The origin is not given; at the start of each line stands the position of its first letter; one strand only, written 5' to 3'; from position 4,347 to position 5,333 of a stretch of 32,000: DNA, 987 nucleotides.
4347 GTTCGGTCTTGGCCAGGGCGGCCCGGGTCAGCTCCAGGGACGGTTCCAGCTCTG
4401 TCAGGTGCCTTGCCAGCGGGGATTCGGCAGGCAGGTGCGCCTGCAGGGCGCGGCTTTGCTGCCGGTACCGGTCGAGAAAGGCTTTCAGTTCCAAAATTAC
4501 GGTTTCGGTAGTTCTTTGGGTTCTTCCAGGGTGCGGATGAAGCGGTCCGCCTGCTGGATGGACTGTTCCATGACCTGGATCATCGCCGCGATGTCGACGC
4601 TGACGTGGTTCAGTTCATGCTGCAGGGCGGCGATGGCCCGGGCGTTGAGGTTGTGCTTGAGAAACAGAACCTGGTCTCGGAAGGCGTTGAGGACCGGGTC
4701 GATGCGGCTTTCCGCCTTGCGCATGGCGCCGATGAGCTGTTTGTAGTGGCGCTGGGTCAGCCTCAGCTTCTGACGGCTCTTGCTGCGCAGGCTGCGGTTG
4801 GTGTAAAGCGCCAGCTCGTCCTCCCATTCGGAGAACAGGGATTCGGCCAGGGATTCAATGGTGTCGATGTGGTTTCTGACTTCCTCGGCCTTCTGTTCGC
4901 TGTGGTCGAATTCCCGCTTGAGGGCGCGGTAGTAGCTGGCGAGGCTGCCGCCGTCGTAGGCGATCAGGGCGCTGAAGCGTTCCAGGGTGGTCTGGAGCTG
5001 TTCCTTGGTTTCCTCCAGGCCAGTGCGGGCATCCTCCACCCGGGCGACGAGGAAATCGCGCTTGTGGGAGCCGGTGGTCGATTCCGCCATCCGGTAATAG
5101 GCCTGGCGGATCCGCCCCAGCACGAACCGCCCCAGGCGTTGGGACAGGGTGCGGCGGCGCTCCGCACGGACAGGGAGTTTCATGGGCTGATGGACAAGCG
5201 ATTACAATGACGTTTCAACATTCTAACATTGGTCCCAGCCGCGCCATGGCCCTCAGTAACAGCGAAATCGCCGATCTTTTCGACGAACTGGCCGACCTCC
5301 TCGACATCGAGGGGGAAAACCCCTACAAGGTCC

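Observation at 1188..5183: Uncharacterised three-gene operon: DUF2959-like helical protein plus two paralogous dynamin-like-architecture GTPases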

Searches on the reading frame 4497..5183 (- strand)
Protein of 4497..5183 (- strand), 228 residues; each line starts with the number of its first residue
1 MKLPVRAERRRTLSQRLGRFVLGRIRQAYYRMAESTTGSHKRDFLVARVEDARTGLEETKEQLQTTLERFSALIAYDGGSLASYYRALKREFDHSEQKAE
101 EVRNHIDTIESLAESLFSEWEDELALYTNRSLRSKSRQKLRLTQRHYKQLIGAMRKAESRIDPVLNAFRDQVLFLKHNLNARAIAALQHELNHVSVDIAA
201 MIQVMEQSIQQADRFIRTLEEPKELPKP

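Call 3: search_protein_families(library=pfam, proteins=[window:4497-5183:-], max_evalue=0.1)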
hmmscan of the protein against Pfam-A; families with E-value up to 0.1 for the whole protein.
window:4497-5183:- (228 aa): 10 families
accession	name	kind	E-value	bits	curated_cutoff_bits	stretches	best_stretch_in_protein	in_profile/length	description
PF11172.13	DUF2959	-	1.4e-72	244.4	26.8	1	29-219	1-190/190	Protein of unknown function (DUF2959)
PF10076.14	Phage_Mu_Gp48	-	0.0015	18.8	37.4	1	62-139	2-73/150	Bacteriophage Mu-like, Gp48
PF04513.17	Baculo_PEP_C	-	0.0045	17.5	38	0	161-212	18-68/140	Baculovirus polyhedron envelope protein, PEP, C terminus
PF04108.17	ATG17_like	-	0.011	15.6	43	0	52-220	12-150/355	Autophagy protein ATG17-like domain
PF01544.23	CorA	-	0.026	14.3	27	1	38-133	142-235/292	CorA-like Mg2+ transporter protein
PF24481.2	CT398_CC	-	0.027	14.7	27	1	132-194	30-93/180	CT398-like coiled coil hairpin domain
PF07889.17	DUF1664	-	0.047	14.2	34.6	0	53-113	36-96/124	Protein of unknown function (DUF1664)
PF05308.16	Mito_fiss_reg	-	0.048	14.3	26.3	1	100-212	43-149/244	Mitochondrial fission regulator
PF16566.10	CREPT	-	0.055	14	29.3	1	37-118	41-118/147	Cell-cycle alteration and expression-elevated protein in tumour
PF10046.14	BLOC1_2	-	0.061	14.1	33.4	0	74-115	32-73/96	Biogenesis of lysosome-related organelles complex-1 subunit 2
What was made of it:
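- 4497..5183 (-): DUF2959 protein (228 aa), all-helical. It belongs to a signal-peptide-less Methylococcales subclade with a basic N-terminus. PF11172, E 1.4e-72 (call 3).
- On DUF2959 (PF11172): 244 bits against a cut-off of 26.8, covering profile positions 1-190 of 190 (call 3).
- Checked: DUF2959: PF11172, E 1.4e-72, full-length match to the profile (call 3).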

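Call 4: search_protein_families(library=ncbifam, proteins=[window:4497-5183:-], max_evalue=0.1)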
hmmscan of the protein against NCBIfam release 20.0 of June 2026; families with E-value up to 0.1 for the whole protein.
window:4497-5183:- (228 aa): 7 families
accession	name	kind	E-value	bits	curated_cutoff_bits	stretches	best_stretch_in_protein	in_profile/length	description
TIGR04527.1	mycoplas_twoTM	subfamily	0.0022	17.7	125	1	85-212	77-173/248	MG_279/MG_280 family protein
NF049872.2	cytotoxin_MakB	equivalog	0.007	15.8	240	0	45-119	108-182/349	alpha-pore-forming cytotoxin subunit MakB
NF033914.0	antiphage_ZorA_1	subfamily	0.017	13.4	190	1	50-212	446-608/619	anti-phage ZorAB system protein ZorA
NF008038.0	PRK10770.1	equivalog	0.02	13.7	394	1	57-117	101-161/431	peptidylprolyl isomerase SurA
NF033542.1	transpos_IS110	equivalog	0.023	13.8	140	0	132-221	115-212/343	IS110 family RNA-guided transposase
TIGR03930.1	WXG100_ESAT6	subfamily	0.065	13.4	44.85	0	91-121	5-35/90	WXG100 family type VII secretion target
NF006012.0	PRK08149.1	equivalog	0.072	12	594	1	60-163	281-377/431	type III secretion system ATPase SctN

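Call 6: search_protein_families(library=padloc, proteins=[window:4497-5183:-], max_evalue=0.1)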
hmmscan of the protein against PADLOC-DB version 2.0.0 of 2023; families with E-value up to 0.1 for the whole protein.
window:4497-5183:- (228 aa): 2 families
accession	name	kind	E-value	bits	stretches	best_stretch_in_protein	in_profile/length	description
PDLC00605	ZorA1|ZorA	-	0.00062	16.2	1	32-212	485-665/700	MotA/ExbB/TolQ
PDLC03865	LmuB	-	0.0014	14.9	1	53-221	550-724/1007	-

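Call 56: search_solved_structures(query=A5, max_evalue=10)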
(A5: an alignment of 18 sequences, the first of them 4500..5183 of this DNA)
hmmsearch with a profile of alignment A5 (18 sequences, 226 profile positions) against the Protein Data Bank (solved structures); distinct sequences matched with E-value up to 10: 30.
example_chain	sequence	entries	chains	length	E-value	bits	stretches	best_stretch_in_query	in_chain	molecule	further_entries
7y9n_A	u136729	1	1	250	3.5e-06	30.2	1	36-114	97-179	Spike protein S2',5HB-H2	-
7wxz_A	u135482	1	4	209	0.00065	22.8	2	40-108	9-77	Spike protein S2'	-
5zuv_A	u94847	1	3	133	0.0095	19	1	46-108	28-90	Spike glycoprotein,Spike glycoprotein,inhibitor EK1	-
7qep_D0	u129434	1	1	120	0.014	18.4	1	13-93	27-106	40S RIBOSOMAL PROTEIN S20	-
5yl9_A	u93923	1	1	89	0.019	18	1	46-107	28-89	Spike glycoprotein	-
6b3o_A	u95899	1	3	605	0.02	18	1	40-136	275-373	Spike glycoprotein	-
6jx7_A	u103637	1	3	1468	0.031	17.3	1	41-131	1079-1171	Feline Infectious Peritonitis Virus Spike Protein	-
7zr2_A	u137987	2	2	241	0.059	16.4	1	38-108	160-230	Spike protein S2',Chimeric protein mimic of SARS-CoV-2 Spike HR1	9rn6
7k3h_A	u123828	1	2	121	0.079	16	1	105-157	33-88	Network hallucinated protein 0217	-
4yxm_A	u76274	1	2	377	0.22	14.5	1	20-94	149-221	DNA integrity scanning protein DisA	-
3c1y_A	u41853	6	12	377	0.22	14.5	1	20-94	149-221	DNA integrity scanning protein disA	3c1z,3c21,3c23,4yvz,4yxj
4tql_A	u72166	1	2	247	0.32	14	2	48-110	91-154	Three helix bundle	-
9r6o_A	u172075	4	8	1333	0.34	13.9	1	39-138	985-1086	Spike glycoprotein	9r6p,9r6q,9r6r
9h3j_A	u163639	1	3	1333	0.34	13.9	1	39-138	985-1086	Spike glycoprotein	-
3jcl_A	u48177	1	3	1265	0.43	13.6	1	40-134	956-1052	Spike glycoprotein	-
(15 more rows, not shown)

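Call 57: search_protein_families(library=phrogs, proteins=[window:4497-5183:-], max_evalue=0.01)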
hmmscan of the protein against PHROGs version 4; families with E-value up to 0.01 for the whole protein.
window:4497-5183:- (228 aa): 2 families
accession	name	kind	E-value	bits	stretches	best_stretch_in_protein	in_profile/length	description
phrog_23464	-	unknown function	0.0016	18.2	1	79-208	50-181/539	-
phrog_5119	-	unknown function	0.0075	17.1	0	161-225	35-99/152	-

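Call 58: search_dna_similar(query=window:4497-5183:-, collection=plasmids, mode=protein, max_evalue=0.001, max_rows=15)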
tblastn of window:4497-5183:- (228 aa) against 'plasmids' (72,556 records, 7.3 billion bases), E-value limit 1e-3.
No match.
